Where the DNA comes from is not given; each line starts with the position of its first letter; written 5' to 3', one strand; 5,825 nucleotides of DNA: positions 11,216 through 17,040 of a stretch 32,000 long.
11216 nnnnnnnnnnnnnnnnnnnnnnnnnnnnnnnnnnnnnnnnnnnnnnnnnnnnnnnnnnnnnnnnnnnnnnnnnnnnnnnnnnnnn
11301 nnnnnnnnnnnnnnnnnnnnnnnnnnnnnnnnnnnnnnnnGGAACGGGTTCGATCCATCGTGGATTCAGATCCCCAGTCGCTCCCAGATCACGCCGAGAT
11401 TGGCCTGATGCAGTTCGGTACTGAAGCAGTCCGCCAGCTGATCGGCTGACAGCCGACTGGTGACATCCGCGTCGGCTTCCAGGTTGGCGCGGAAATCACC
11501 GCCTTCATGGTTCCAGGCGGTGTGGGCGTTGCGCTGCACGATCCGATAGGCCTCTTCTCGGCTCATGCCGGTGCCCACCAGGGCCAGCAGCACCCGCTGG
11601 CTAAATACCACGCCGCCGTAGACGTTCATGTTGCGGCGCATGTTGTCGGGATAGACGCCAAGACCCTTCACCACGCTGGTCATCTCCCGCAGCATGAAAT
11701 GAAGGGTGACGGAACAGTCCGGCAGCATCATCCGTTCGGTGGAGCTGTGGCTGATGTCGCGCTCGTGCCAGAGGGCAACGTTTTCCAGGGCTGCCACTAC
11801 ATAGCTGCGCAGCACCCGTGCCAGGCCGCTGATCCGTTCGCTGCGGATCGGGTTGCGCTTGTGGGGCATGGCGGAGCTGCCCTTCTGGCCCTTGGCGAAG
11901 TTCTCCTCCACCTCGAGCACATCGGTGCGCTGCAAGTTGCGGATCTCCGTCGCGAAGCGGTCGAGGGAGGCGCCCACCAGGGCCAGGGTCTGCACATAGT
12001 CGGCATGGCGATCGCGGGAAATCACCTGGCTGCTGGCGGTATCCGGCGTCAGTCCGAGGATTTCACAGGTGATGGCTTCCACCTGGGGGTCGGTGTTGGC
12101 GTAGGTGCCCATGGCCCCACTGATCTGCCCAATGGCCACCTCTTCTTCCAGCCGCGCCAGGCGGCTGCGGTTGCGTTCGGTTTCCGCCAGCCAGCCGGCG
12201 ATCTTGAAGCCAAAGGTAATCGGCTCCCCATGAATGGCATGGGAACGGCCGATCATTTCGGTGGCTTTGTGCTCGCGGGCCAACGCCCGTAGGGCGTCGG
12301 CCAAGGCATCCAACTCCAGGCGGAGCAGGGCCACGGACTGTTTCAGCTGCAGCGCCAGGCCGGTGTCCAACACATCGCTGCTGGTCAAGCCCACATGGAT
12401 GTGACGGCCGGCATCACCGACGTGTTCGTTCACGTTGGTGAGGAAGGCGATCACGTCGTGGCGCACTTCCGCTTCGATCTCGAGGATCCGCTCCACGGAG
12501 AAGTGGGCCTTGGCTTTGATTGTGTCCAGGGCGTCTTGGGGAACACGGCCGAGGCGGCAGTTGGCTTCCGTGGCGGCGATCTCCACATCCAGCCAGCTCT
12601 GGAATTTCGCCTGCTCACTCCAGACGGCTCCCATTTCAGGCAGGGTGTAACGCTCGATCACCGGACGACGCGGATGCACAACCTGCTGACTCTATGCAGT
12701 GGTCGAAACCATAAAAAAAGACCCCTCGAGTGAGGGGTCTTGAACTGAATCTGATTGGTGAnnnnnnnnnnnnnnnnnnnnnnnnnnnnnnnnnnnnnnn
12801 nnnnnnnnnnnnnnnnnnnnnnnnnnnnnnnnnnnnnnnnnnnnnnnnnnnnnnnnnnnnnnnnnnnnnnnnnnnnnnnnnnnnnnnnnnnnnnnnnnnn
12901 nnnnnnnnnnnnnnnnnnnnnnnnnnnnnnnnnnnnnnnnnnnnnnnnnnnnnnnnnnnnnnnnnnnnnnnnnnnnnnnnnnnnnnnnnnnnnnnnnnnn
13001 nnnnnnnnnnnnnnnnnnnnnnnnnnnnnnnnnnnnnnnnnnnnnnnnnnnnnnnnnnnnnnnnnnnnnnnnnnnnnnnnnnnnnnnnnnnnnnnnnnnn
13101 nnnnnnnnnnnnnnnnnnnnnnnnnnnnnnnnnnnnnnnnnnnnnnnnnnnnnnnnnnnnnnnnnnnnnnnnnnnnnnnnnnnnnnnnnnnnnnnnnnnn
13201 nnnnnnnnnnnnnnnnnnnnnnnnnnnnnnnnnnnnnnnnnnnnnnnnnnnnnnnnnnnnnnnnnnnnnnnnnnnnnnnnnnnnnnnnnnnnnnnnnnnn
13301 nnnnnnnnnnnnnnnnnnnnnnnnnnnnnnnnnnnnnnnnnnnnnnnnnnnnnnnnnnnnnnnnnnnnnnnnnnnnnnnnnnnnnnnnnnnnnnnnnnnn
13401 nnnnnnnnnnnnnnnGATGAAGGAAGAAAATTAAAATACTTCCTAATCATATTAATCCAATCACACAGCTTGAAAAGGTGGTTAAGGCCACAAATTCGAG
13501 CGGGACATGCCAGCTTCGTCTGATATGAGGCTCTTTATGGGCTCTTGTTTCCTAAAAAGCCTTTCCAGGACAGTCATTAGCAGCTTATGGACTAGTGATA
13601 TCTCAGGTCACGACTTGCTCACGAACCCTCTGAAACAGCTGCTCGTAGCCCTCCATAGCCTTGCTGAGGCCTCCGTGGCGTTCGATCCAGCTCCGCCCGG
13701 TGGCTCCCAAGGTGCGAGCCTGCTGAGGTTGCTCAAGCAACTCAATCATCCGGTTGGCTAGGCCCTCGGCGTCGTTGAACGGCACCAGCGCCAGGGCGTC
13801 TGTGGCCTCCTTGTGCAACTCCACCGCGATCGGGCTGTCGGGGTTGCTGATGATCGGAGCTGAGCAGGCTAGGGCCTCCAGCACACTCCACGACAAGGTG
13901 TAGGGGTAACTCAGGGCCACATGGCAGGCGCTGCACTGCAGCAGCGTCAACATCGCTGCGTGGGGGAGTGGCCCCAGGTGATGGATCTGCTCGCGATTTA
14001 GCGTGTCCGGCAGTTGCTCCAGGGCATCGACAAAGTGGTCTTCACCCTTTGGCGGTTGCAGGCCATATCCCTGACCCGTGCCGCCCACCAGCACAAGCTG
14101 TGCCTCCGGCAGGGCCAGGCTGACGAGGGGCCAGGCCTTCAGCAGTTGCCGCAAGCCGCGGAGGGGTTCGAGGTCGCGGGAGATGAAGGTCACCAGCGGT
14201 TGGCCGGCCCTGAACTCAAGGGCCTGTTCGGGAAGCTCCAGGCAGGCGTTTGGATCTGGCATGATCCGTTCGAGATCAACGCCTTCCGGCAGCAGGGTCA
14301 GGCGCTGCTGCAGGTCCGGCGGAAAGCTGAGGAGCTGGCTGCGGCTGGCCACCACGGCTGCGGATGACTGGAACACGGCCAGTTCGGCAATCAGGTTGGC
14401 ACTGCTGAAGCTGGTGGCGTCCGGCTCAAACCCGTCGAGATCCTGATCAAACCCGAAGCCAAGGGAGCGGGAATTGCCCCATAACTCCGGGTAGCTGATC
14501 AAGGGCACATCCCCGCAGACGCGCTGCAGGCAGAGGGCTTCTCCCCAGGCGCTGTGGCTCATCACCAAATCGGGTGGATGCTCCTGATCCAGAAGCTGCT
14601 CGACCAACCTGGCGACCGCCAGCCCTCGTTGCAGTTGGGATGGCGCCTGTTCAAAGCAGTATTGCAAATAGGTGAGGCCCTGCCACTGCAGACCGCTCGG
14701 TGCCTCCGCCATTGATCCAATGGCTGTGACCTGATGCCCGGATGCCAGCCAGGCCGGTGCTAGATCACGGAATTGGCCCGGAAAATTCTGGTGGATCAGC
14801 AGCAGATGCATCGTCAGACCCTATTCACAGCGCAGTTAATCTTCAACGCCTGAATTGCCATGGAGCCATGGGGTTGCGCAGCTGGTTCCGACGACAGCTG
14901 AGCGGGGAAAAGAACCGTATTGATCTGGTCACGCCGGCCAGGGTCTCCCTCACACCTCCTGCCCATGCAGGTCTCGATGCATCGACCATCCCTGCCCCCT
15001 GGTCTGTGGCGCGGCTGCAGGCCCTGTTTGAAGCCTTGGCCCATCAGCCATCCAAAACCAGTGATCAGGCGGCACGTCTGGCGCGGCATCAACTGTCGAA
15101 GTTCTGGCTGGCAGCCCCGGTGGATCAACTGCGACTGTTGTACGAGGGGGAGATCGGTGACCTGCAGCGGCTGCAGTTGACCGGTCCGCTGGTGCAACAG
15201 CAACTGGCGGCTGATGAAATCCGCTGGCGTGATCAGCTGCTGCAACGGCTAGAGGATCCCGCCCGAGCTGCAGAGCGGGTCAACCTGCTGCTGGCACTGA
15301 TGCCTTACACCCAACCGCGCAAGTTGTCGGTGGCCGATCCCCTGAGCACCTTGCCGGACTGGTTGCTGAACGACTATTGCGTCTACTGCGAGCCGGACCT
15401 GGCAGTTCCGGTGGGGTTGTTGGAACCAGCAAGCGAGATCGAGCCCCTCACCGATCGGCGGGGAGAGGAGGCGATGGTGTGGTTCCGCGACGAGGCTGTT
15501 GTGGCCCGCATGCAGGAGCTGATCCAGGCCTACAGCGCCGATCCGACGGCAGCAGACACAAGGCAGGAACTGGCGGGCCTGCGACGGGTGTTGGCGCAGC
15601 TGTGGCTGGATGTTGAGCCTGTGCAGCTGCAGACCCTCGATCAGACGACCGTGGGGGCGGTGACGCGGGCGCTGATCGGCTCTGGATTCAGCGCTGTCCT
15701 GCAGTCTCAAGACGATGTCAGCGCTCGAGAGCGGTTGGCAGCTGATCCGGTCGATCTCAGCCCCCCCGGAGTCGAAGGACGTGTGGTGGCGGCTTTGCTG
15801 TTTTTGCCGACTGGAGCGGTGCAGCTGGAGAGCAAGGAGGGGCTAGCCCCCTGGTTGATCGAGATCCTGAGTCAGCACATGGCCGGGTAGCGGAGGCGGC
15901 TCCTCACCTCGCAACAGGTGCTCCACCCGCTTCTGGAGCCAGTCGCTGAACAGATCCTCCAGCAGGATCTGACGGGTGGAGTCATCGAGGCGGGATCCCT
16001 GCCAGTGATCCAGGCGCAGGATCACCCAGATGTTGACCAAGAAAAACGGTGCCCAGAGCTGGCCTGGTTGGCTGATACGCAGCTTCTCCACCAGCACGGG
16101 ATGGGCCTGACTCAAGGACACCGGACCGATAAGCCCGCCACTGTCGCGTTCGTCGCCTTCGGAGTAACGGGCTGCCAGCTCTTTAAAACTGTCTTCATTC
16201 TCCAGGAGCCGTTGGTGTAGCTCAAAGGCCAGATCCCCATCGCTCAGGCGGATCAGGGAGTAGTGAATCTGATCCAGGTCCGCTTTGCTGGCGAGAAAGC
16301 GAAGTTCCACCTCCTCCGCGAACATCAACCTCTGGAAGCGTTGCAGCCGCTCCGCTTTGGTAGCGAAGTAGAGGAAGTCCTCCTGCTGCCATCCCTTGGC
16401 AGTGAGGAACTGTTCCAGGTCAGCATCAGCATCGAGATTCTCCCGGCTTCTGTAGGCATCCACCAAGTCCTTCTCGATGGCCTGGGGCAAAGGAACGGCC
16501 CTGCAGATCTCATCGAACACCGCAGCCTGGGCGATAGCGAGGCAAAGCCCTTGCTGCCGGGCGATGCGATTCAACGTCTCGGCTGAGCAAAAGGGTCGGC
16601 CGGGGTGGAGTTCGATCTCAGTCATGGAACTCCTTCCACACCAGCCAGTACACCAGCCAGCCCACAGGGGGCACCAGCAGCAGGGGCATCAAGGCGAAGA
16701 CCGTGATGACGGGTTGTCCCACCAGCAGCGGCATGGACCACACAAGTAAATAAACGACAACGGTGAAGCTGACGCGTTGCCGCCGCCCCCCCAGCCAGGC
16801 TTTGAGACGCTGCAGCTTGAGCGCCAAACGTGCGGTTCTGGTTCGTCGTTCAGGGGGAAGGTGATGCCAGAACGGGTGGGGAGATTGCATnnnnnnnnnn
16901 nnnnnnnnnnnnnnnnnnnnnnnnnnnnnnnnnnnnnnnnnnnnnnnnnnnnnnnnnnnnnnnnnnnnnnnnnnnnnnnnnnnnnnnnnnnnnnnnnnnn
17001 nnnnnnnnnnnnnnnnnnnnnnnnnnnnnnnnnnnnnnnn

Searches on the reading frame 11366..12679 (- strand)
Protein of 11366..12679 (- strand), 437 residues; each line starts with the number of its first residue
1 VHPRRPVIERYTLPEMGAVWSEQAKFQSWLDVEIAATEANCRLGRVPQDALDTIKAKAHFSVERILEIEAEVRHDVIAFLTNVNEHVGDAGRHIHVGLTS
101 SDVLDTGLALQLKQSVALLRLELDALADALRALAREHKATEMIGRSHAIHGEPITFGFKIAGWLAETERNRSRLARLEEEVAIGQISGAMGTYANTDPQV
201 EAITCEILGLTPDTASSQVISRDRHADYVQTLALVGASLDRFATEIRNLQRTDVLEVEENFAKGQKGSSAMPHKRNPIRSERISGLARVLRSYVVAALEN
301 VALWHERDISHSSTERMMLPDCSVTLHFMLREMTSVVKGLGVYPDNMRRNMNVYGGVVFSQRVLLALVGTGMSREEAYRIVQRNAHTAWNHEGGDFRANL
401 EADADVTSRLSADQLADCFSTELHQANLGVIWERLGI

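Call 8: search_protein_families(library=pfam, proteins=[window:11366-12679:-], max_evalue=0.001)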
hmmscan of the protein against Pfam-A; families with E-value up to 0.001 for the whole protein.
window:11366-12679:- (437 aa): 2 families
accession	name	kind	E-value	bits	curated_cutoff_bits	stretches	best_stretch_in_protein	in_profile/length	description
PF00206.25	Lyase_1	-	2.6e-53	181.9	27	1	13-288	7-308/312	Lyase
PF10397.14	ADSL_C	-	5.4e-23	81.6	32.7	1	356-434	1-78/79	Adenylosuccinate lyase C-terminus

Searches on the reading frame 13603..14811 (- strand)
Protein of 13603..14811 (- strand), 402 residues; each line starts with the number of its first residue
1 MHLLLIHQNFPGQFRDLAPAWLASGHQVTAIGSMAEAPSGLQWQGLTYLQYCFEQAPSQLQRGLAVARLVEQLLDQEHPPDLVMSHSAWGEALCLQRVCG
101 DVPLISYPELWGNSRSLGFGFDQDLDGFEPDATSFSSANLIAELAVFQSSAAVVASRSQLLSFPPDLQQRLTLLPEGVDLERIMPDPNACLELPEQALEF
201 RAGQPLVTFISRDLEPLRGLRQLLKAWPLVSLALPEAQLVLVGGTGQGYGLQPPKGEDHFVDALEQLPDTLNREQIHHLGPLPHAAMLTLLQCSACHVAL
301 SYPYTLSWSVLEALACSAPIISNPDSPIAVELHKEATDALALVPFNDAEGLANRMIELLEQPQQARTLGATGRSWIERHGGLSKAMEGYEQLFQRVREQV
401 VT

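Call 8: search_protein_families(library=pfam, proteins=[window:13603-14811:-], max_evalue=0.001)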
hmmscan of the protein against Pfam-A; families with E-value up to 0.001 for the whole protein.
window:13603-14811:- (402 aa): 6 families
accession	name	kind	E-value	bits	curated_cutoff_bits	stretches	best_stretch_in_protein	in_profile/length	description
PF12000.14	Glyco_trans_4_3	-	1.8e-20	73.8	25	1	50-182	35-167/168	Glycosyl transferase family 4 group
PF00534.26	Glycos_transf_1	-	4.8e-15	56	26.4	1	199-375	10-172/172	Glycosyl transferases group 1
PF13692.12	Glyco_trans_1_4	-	7.2e-13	49.4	27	1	205-360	2-141/142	Glycosyl transferases group 1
PF13524.12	Glyco_trans_1_2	-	2.4e-06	28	25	1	270-377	27-130/144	Glycosyl transferase-like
PF13579.12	Glyco_trans_4_4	-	1.1e-05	26.3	29.7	1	14-108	7-101/158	Glycosyl transferase 4-like domain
PF13439.12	Glyco_transf_4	-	2.1e-05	25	28.5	1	15-108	9-103/170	Glycosyltransferase Family 4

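Call 48: search_protein_families(library=ncbifam, proteins=[window:13603-14811:-], max_evalue=0.001)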
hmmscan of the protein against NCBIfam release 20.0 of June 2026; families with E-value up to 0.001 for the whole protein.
window:13603-14811:- (402 aa): 10 families
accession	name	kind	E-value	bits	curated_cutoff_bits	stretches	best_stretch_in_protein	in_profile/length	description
TIGR04047.1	MSMEG_0565_glyc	hypoth_equivalog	3.4e-15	56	259.85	1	143-380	133-359/373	MSMEG_0565 family glycosyltransferase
NF041876.1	EPS_EpsE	equivalog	5.2e-14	52.3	400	1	164-379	181-379/389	exopolysaccharide biosynthesis GT4 family glycosyltransferase EpsE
TIGR03088.1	stp2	hypoth_equivalog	3.4e-10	39.5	409.05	1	285-396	264-373/374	TIGR03088 family PEP-CTERM/XrtA system glycosyltransferase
NF038229.1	Glyco4_Geo_Pelo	equivalog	9.4e-10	38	400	1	149-396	109-336/338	GPMC system family 4 glycosyltransferase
TIGR04063.1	stp3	hypoth_equivalog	4.1e-08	32.5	442.05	0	168-249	179-257/397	TIGR04063 family PEP-CTERM/XrtA system glycosyltransferase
TIGR03449.1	mycothiol_MshA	equivalog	5.8e-08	32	462.5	1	129-390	150-397/406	D-inositol-3-phosphate glycosyltransferase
TIGR02149.1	glgA_Coryne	subfamily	7.5e-07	28.6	302.4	1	152-377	151-371/391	glycogen synthase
TIGR03087.1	stp1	hypoth_equivalog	1.8e-06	27.4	316.65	1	309-394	314-395/397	TIGR03087 family PEP-CTERM/XrtA system glycosyltransferase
TIGR03999.1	thiol_BshA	equivalog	7e-06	25.2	273.7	1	271-396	252-373/375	N-acetyl-alpha-D-glucosaminyl L-malate synthase BshA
NF041139.1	TreT_Thcocales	equivalog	0.00025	19.9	775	1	202-395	227-411/412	trehalose synthase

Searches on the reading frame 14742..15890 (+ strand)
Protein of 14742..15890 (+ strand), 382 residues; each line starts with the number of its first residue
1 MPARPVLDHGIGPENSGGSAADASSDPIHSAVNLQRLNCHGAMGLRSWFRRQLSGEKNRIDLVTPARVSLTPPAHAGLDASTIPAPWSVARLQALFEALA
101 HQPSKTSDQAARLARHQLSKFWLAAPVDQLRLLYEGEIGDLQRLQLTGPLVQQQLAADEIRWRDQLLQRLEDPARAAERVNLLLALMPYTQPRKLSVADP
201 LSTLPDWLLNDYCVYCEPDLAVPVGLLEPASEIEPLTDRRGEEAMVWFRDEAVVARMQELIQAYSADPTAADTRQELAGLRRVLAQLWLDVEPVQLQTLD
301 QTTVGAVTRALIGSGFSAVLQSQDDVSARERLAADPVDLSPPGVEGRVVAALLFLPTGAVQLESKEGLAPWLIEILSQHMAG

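Call 8: search_protein_families(library=pfam, proteins=[window:14742-15890:+], max_evalue=0.001)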
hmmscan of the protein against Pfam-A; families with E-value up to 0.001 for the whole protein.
window:14742-15890:+ (382 aa): 0 families

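Call 48: search_protein_families(library=ncbifam, proteins=[window:14742-15890:+], max_evalue=0.001)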
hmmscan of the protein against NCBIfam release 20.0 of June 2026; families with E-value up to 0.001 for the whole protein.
window:14742-15890:+ (382 aa): 0 families

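Call 84: search_protein_families(library=pfam, proteins=[window:14742-15890:+], max_evalue=10)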
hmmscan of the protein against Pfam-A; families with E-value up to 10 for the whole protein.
window:14742-15890:+ (382 aa): 0 families

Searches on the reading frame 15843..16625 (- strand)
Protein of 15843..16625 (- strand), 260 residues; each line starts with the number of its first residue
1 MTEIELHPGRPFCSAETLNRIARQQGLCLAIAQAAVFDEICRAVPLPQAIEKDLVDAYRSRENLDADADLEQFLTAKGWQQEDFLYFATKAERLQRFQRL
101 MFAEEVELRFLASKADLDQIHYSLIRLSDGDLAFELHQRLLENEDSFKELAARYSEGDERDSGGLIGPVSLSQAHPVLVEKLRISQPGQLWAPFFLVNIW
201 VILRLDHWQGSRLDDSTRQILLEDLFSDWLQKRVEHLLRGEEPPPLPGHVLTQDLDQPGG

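Call 8: search_protein_families(library=pfam, proteins=[window:15843-16625:-], max_evalue=0.001)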
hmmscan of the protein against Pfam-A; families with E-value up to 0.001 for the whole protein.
window:15843-16625:- (260 aa): 1 family
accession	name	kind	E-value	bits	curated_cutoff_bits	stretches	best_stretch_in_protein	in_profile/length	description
PF00639.27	Rotamase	-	7e-07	30.6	21.7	1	133-206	22-96/97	PPIC-type PPIASE domain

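Call 48: search_protein_families(library=ncbifam, proteins=[window:15843-16625:-], max_evalue=0.001)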
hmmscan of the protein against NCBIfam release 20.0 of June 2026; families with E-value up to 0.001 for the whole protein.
window:15843-16625:- (260 aa): 1 family
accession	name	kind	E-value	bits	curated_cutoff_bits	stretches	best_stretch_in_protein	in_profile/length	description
TIGR04500.1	PpiC_rel_mature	subfamily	1.5e-05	24.4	180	1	35-233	125-329/340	TIGR04500 family putative peptide maturation system protein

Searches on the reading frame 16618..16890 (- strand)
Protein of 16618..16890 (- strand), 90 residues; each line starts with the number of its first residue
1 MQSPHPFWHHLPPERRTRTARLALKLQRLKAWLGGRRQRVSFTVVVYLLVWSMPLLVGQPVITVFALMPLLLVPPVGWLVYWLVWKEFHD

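Call 84: search_protein_families(library=pfam, proteins=[window:16618-16890:-], max_evalue=10)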
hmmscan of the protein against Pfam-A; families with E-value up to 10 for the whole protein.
window:16618-16890:- (90 aa): 2 families
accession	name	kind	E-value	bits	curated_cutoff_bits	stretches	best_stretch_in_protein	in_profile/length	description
PF11696.13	DUF3292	-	0.15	10.8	25.7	1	25-76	114-160/648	Protein of unknown function (DUF3292)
PF07243.16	Phlebovirus_G1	-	9.1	5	25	0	43-85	425-467/526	Phlebovirus glycoprotein G1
